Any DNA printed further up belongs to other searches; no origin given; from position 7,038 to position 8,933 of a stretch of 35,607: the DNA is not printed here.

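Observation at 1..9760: CO-dehydrogenase module spliced into the middle of a hyc-ordered group-4 hydrogenase operon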

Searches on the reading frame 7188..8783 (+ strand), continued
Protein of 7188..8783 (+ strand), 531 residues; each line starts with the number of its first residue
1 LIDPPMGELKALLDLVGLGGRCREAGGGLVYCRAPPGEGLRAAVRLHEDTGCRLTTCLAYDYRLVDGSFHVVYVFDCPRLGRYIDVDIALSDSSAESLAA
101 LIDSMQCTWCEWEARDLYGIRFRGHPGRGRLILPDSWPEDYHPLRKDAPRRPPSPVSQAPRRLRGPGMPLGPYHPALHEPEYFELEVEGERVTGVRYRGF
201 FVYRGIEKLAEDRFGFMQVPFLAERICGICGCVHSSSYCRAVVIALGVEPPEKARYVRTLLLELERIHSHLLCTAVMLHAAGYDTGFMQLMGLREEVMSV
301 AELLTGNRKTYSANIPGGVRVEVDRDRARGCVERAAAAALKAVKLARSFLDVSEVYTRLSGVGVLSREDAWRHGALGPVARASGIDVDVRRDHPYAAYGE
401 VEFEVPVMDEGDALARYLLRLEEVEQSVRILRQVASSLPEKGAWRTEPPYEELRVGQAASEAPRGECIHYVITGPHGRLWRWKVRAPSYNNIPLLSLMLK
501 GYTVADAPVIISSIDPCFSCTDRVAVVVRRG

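Call 9: find_encoding_contigs(protein=P0002, flank=10000, max_places=3)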
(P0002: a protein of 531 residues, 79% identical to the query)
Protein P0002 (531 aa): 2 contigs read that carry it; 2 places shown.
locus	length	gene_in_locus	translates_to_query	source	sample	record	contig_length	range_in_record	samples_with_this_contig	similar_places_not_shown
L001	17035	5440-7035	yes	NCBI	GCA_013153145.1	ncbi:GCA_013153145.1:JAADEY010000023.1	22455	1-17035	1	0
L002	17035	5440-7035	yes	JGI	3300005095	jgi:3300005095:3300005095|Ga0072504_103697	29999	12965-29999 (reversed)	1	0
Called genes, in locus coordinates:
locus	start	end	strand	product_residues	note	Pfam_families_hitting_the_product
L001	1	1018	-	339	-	PF00126:HTH_1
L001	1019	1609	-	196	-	PF02830:V4R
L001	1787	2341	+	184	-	PF12797:Fer4_2 (weak), PF12838:Fer4_7 (weak), PF13247:Fer4_11, PF14697:Fer4_21 (weak), PF25160:LdpA_Fe-S-bd (weak), PF12838:Fer4_7 (weak), PF13187:Fer4_9 (weak), PF00037:Fer4 (weak), +7 more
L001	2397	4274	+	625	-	PF03063:Prismane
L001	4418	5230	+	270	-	PF01656:CbiA, PF02374:ArsA_ATPase, PF10609:ParA, PF13614:AAA_31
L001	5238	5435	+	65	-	-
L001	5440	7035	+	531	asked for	PF00329:Complex1_30kDa, PF00374:NiFeSe_Hases, PF00346:Complex1_49kDa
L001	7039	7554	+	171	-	PF12797:Fer4_2 (weak), PF00037:Fer4 (weak), PF12837:Fer4_6 (weak), PF13237:Fer4_10 (weak), PF14697:Fer4_21, PF12838:Fer4_7, PF13187:Fer4_9, PF00037:Fer4 (weak), +2 more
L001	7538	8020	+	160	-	PF01058:Oxidored_q6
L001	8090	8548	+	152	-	PF00416:Ribosomal_S13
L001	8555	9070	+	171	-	PF00163:Ribosomal_S4, PF01479:S4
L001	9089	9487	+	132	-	PF00411:Ribosomal_S11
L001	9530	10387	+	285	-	PF01193:RNA_pol_L, PF01000:RNA_pol_A_bac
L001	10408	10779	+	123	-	PF17135:Ribosomal_L18, PF00828:Ribosomal_L27A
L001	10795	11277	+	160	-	PF00572:Ribosomal_L13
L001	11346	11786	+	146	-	PF00380:Ribosomal_S9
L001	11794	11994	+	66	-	PF01194:RNA_pol_N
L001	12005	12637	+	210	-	PF00318:Ribosomal_S2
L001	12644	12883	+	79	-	PF01200:Ribosomal_S28e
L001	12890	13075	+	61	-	PF01246:Ribosomal_L24e, PF06467:zf-FCS (weak)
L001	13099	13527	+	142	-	PF00334:NDK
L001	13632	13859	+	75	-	-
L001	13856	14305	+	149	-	PF01850:PIN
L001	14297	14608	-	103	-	PF01502:PRA-CH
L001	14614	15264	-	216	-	PF00117:GATase, PF07685:GATase_3, PF01174:SNO, PF07722:Peptidase_C26 (faint)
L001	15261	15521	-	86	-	PF01503:PRA-PH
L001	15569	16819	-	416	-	PF00815:Histidinol_dh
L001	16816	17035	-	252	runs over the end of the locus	PF00977:His_biosynth, PF01207:Dus (faint), PF05690:ThiG (faint), PF03060:NMO (faint)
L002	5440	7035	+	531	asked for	PF00329:Complex1_30kDa, PF00374:NiFeSe_Hases, PF00346:Complex1_49kDa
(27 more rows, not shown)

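Call 10: find_encoding_contigs(protein=P0004, flank=10000, max_places=3)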
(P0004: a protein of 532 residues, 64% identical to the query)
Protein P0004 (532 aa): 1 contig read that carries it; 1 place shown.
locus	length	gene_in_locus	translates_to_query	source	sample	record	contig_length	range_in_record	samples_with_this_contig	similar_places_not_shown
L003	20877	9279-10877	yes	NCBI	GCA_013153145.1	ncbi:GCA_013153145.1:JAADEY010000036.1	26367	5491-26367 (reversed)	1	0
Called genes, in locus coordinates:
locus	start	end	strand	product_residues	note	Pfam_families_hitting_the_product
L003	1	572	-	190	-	?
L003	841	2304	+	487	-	PF00662:Proton_antipo_N (weak), PF00361:Proton_antipo_M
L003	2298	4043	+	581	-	-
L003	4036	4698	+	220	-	PF00420:Oxidored_q2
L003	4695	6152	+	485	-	PF00361:Proton_antipo_M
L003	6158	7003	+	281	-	PF00146:NADHdh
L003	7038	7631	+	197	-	PF12838:Fer4_7 (faint), PF25160:LdpA_Fe-S-bd (faint), PF00037:Fer4 (faint), PF12797:Fer4_2 (faint), PF12837:Fer4_6 (faint), PF13237:Fer4_10 (weak), PF13247:Fer4_11, PF13187:Fer4_9 (weak), +1 more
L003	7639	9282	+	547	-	PF03063:Prismane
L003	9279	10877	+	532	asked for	PF00329:Complex1_30kDa, PF00374:NiFeSe_Hases, PF00346:Complex1_49kDa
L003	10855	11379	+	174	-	PF12838:Fer4_7 (weak), PF12797:Fer4_2, PF12837:Fer4_6, PF13237:Fer4_10, PF00037:Fer4, PF14697:Fer4_21, PF12838:Fer4_7, PF13187:Fer4_9, +4 more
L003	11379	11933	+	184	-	PF01058:Oxidored_q6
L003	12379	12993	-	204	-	-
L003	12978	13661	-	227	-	-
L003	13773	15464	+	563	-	PF00496:SBP_bac_5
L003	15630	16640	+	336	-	PF19300:BPD_transp_1_N, PF00528:BPD_transp_1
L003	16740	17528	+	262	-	PF00528:BPD_transp_1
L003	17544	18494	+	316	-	PF00005:ABC_tran, PF13304:AAA_21 (faint), PF08352:oligo_HPY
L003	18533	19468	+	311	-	PF00005:ABC_tran, PF13304:AAA_21 (faint), PF08352:oligo_HPY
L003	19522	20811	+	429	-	PF22458:RsmF-B_ferredox, PF01189:Methyltr_RsmB-F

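Call 12: find_encoding_contigs(protein=P0005, flank=10000, max_places=2)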
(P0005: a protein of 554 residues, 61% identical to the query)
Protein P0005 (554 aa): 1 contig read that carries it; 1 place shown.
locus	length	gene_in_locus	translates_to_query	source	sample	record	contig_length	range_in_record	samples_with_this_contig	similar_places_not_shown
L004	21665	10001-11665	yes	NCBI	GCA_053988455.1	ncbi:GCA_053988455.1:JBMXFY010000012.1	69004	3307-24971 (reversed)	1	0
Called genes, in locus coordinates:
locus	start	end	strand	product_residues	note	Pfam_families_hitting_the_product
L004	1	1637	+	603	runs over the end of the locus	PF00361:Proton_antipo_M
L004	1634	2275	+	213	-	PF00420:Oxidored_q2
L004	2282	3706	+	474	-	PF00361:Proton_antipo_M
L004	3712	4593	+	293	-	PF00146:NADHdh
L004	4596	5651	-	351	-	PF00126:HTH_1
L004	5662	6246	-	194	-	PF02830:V4R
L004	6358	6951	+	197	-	PF12838:Fer4_7 (weak), PF13247:Fer4_11, PF25160:LdpA_Fe-S-bd (weak), PF12797:Fer4_2 (weak), PF12837:Fer4_6 (weak), PF13237:Fer4_10 (weak), PF00037:Fer4 (weak), PF13187:Fer4_9 (weak), +4 more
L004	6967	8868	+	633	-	PF03063:Prismane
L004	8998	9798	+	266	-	PF01656:CbiA, PF02374:ArsA_ATPase, PF10609:ParA, PF13614:AAA_31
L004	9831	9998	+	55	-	PF10133:CooT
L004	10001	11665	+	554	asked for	PF00329:Complex1_30kDa, PF00374:NiFeSe_Hases, PF00346:Complex1_49kDa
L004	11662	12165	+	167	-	PF00037:Fer4 (weak), PF12797:Fer4_2 (weak), PF12837:Fer4_6 (faint), PF13237:Fer4_10, PF14697:Fer4_21, PF12838:Fer4_7, PF13187:Fer4_9, PF00037:Fer4 (weak), +1 more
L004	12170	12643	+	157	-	PF01058:Oxidored_q6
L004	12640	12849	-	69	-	-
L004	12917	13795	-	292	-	-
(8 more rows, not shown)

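Call 13: find_encoding_contigs(protein=P0006, flank=10000, max_places=2)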
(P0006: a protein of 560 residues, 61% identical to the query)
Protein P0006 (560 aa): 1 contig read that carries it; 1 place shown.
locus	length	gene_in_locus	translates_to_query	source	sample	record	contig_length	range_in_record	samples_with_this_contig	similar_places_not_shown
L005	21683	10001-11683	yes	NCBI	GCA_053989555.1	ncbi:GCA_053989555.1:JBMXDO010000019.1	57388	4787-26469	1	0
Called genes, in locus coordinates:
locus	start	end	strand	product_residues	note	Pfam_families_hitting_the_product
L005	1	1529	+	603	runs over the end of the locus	PF00361:Proton_antipo_M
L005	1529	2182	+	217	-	PF00420:Oxidored_q2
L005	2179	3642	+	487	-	PF00361:Proton_antipo_M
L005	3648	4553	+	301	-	PF00146:NADHdh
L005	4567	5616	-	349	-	PF00126:HTH_1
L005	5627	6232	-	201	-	PF02830:V4R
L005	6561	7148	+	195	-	PF12838:Fer4_7 (faint), PF13187:Fer4_9 (faint), PF14697:Fer4_21 (faint), PF25160:LdpA_Fe-S-bd (faint), PF12797:Fer4_2 (faint), PF12837:Fer4_6 (faint), PF13247:Fer4_11, PF00037:Fer4 (weak), +4 more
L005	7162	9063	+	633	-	PF03063:Prismane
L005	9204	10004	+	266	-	PF01656:CbiA, PF02374:ArsA_ATPase, PF10609:ParA (weak), PF13614:AAA_31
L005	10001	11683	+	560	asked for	PF00329:Complex1_30kDa, PF00374:NiFeSe_Hases, PF00346:Complex1_49kDa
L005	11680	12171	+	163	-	PF00037:Fer4, PF12797:Fer4_2 (weak), PF12837:Fer4_6 (weak), PF13187:Fer4_9, PF13237:Fer4_10, PF14697:Fer4_21, PF12838:Fer4_7, PF00037:Fer4 (weak), +1 more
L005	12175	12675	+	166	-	PF01058:Oxidored_q6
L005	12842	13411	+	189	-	-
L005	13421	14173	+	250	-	PF13353:Fer4_12 (weak), PF04055:Radical_SAM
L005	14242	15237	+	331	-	PF01996:F420_ligase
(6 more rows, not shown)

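Call 18: find_related_loci(query=A1, collection=genome_contigs, flank=10000)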
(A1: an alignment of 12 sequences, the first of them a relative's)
Query A1 (531 aa) in genome_contigs; peptide patterns used: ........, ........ (x = any residue, [..] = any of these).
600 stretches matched a pattern (row limit reached: there are more); 541 encode a relative of the query (tblastn E <= 1e-3); the best 80 are kept; 80 distinct loci.
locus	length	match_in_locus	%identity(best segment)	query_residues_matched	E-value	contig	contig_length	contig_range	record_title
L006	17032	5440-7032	79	1-531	0e+0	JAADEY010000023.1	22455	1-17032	MAG: Thermoproteota archaeon isolate L_MetaBat.44 contig-127_1954, whole genome shotgun sequence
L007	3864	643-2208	60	9-527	0e+0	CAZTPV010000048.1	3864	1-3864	MAG TPA_asm: uncultured Desulfurococcales archaeon isolate binchicken_co219_341 genome assembly, contig: k141_310083, wh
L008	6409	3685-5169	47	36-527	9e-149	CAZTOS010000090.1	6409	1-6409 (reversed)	MAG TPA_asm: uncultured Thermococci archaeon isolate SRP141559_co1_254 genome assembly, contig: NODE_7610_length_6409_co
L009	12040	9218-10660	52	52-531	1e-147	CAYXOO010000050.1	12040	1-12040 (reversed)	MAG TPA_asm: uncultured Desulfurococcaceae archaeon isolate SRP141559_co1_255 genome assembly, contig: NODE_3038_length_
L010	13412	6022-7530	50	30-527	1e-147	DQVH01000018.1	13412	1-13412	MAG TPA_asm: Desulfurococcales archaeon isolate SZUA-1508 k95_284962, whole genome shotgun sequence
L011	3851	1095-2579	46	36-527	3e-152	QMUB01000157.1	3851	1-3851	MAG: Thermococci archaeon isolate B89_G9 B89_Guay9_scaffold_52380, whole genome shotgun sequence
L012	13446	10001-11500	49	30-527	5e-147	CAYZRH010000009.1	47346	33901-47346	MAG TPA_asm: uncultured Desulfurococcaceae archaeon isolate SRP141559_co1_67 genome assembly, contig: NODE_197_length_47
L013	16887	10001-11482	48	38-527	9e-146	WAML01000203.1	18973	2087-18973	MAG: Desulfurococcales archaeon isolate S139_91_esom k151_564210, whole genome shotgun sequence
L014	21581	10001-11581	44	9-527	1e-144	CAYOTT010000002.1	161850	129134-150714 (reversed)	MAG TPA_asm: uncultured Desulfurococcales archaeon isolate binchicken_co6_547 genome assembly, contig: NODE_16_length_16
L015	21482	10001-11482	46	36-527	1e-144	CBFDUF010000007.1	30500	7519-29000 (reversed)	MAG TPA_asm: uncultured Thermococci archaeon isolate SRR6823439_binner13_Refined_15 genome assembly, contig: ERZ534240.1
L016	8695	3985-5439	47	49-531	9e-145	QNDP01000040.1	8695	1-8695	MAG: Candidatus Hydrothermota bacterium isolate B15_G9 B15_Guay9_scaffold_11369, whole genome shotgun sequence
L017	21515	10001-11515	48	25-527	6e-144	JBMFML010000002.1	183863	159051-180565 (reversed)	MAG: Desulfurococcaceae archaeon isolate KM4337-20 NODE_2_length_183863_cov_6.428390, whole genome shotgun sequence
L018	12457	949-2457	48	24-527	4e-144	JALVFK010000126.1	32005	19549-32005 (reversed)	MAG: Desulfurococcales archaeon isolate A1_maxbin2_scaf2bin.023 A1_NODE_283_length_32005_cov_51.950185, whole genome sho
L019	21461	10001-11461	49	48-530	2e-143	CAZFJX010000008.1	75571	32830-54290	MAG TPA_asm: uncultured Desulfurococcales archaeon isolate SRP141552_co1_29 genome assembly, contig: NODE_106_length_755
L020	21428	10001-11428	52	51-527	1e-143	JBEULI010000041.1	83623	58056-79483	MAG: Desulfurococcaceae archaeon isolate KC_011 contig41, whole genome shotgun sequence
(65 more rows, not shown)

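Call 33: search_protein_families(library=ncbifam, proteins=[L003:7639-9282:+, L003:7038-7631:+, L003:2298-4043:+, L003:12379-12993:-, L003:12978-13661:-], max_evalue=0.01)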
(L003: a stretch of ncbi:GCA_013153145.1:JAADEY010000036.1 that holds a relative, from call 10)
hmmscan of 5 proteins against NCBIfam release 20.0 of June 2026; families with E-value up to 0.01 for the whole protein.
L003:7639-9282:+ (547 aa): 3 families
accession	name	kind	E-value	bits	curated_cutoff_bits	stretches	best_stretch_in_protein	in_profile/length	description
TIGR01702.1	CO_DH_cata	equivalog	3.6e-59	200.5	478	3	348-546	417-617/621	anaerobic carbon-monoxide dehydrogenase catalytic subunit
TIGR01703.1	hybrid_clust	equivalog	0.00083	18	360.8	1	351-469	359-459/522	hydroxylamine reductase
NF003658.0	PRK05290.1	equivalog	0.003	16.2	367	0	349-403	379-432/546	hydroxylamine reductase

L003:7038-7631:+ (197 aa): 50 families (the best 25 are shown)
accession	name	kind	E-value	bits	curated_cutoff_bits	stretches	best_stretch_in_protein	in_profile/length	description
TIGR02951.1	DMSO_dmsB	equivalog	3.3e-33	115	214.1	2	71-167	61-157/161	DMSO/selenate family reductase complex B subunit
NF009451.0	PRK12809.1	equivalog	3e-27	95.2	1154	1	18-159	4-136/639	formate-dependent uric acid utilization protein YgfT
NF009408.0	PRK12769.1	equivalog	3.9e-27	94.7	1003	1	18-173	4-158/659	formate-dependent uric acid utilization protein AegA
TIGR03149.1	cyt_nit_nrfC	equivalog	9.9e-27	93.7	377.6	1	20-161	42-183/225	cytochrome c nitrite reductase Fe-S protein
NF011569.0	PRK14993.1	equivalog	1.9e-26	93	416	1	15-160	42-186/244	tetrathionate reductase subunit TtrB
TIGR01582.1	FDH-beta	equivalog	2.4e-26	92.5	334.7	2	73-167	92-187/283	formate dehydrogenase subunit beta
NF008134.0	PRK10882.1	equivalog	3.1e-24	85.6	263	1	73-177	112-223/329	hydrogenase 2 operon protein HybA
NF045797.1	DsrO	equivalog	1.5e-23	83.5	200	1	68-160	97-200/235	sulfate reduction electron transfer complex DsrMKJOP subunit DsrO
NF045715.1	sulf_resp_HmcB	equivalog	3.8e-22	78.8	420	1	21-179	41-215/307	sulfate respiration complex iron-sulfur protein HmcB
NF041715.1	arsenate_red_ArrB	equivalog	4.6e-22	78.7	450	2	15-119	1-102/233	arsenate respiratory reductase iron-sulfur subunit ArrB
NF007658.0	PRK10330.1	equivalog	4.6e-22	78.4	260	1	18-119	4-102/181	electron transport protein HydN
NF038355.1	FDH3_beta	equivalog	1.4e-18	67.6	240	1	17-136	3-121/180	formate dehydrogenase FDH3 subunit beta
TIGR01660.1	narH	equivalog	5.4e-18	64.7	524.05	1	70-153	179-263/492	nitrate reductase subunit beta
TIGR03478.1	DMSO_red_II_bet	subfamily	1.5e-17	63.5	480.7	1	70-160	127-218/321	DMSO reductase family type II enzyme, iron-sulfur subunit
NF042979.1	EthbenzDh_ebdB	equivalog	6.9e-17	61.3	740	1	73-160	152-240/354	ethylbenzene dehydrogenase subunit beta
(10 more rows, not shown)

L003:2298-4043:+ (581 aa): 3 families
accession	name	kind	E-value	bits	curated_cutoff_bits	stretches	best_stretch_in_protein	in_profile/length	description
NF004445.0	PRK05777.2-3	equivalog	5.2e-10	38.9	408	1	2-383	7-403/475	NADH-quinone oxidoreductase subunit NuoN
TIGR01770.1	NDH_I_N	subfamily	2.6e-07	30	332.6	1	70-381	72-401/472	NADH-quinone oxidoreductase subunit NuoN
NF005042.0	PRK06458.1-2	equivalog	4e-07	29.5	437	1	189-381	188-371/439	hydrogenase 4 subunit F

L003:12379-12993:- (204 aa): 0 families

L003:12978-13661:- (227 aa): 0 families

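Call 34: search_solved_structures(query=L003:7639-9282:+, max_evalue=0.001, show_alignments=1)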
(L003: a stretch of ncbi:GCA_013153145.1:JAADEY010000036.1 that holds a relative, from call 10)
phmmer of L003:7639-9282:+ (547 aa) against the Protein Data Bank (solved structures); distinct sequences matched with E-value up to 0.001: 36.
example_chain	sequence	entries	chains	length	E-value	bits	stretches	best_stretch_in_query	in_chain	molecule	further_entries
6t7j_B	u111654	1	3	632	1.2e-57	199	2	262-546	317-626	Carbon monoxide dehydrogenase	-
7zx5_X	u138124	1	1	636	1.6e-44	155.7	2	345-545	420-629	Carbon monoxide dehydrogenase 2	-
6ytt_B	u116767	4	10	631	2e-44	155.3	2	349-546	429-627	Carbon-monoxide dehydrogenase (Acceptor),Carbon-monoxide dehydrogenase (Acceptor) | Carbon-monoxide dehydrogenase (Acceptor),CO-dehydrogenase from Clostridium a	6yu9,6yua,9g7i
9fzy_B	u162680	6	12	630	2.6e-44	155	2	349-546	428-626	Carbon monoxide dehydrogenase/acetyl-CoA synthase beta subunit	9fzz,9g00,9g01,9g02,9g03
7zxc_X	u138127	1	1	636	6.5e-44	153.7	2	345-545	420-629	Carbon monoxide dehydrogenase 2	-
7zx3_X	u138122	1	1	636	8e-44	153.4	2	345-545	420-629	Carbon monoxide dehydrogenase 2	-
7zx6_X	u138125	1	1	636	8.1e-44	153.4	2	345-545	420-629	Carbon monoxide dehydrogenase 2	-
7zy1_X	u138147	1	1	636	8.3e-44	153.3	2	345-545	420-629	Carbon monoxide dehydrogenase 2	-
1su6_A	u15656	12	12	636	8.8e-44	153.3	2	345-545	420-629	Carbon monoxide dehydrogenase 2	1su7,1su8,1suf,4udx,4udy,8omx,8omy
5fle_X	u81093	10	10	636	8.8e-44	153.2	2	345-545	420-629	CARBON MONOXIDE DEHYDROGENASE 2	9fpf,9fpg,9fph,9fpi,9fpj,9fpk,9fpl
7zxl_X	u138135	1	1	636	9e-44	153.2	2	345-545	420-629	Carbon monoxide dehydrogenase 2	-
2yiv_X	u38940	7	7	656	9.4e-44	153.2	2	345-545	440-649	CARBON MONOXIDE DEHYDROGENASE 2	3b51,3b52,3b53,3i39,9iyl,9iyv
6elq_X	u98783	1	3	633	1.1e-43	152.9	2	345-545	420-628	Carbon Monoxide Dehydrogenase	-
7zxx_X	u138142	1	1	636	1.4e-43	152.6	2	345-545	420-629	Carbon monoxide dehydrogenase 2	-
9iyn_A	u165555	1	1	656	1.4e-43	152.6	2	345-545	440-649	Carbon monoxide dehydrogenase 2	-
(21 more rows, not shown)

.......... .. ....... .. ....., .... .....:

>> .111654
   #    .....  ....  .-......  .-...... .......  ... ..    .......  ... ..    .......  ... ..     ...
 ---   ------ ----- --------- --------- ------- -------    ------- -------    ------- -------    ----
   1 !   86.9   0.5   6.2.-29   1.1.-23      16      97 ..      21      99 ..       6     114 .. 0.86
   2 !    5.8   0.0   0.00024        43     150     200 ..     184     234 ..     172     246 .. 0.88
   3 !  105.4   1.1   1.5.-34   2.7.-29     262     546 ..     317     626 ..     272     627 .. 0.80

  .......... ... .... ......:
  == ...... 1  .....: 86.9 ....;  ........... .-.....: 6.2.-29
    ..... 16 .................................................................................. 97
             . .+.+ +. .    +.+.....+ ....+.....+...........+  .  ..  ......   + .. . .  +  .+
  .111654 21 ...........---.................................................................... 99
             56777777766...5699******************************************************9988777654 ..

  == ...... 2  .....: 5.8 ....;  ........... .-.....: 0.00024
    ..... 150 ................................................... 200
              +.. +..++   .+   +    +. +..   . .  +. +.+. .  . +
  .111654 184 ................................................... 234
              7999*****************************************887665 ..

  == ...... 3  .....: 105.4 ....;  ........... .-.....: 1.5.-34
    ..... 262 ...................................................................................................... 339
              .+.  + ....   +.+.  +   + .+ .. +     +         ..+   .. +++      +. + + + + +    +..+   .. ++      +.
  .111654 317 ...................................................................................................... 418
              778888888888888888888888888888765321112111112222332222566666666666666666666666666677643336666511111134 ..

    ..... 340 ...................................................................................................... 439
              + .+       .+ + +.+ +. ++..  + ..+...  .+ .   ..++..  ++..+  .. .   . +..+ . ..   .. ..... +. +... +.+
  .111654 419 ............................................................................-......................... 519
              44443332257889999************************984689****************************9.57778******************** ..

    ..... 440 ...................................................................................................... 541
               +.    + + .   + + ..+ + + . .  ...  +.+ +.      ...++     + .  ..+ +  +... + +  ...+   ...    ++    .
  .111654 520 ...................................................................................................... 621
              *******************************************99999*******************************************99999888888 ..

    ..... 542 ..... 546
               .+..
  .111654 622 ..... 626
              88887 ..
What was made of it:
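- The degenerate CooS-like protein is still closest to the Thermococcus-type CODH (call 34), and it lies in the same MAG as a canonical copy (calls 9, 10).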
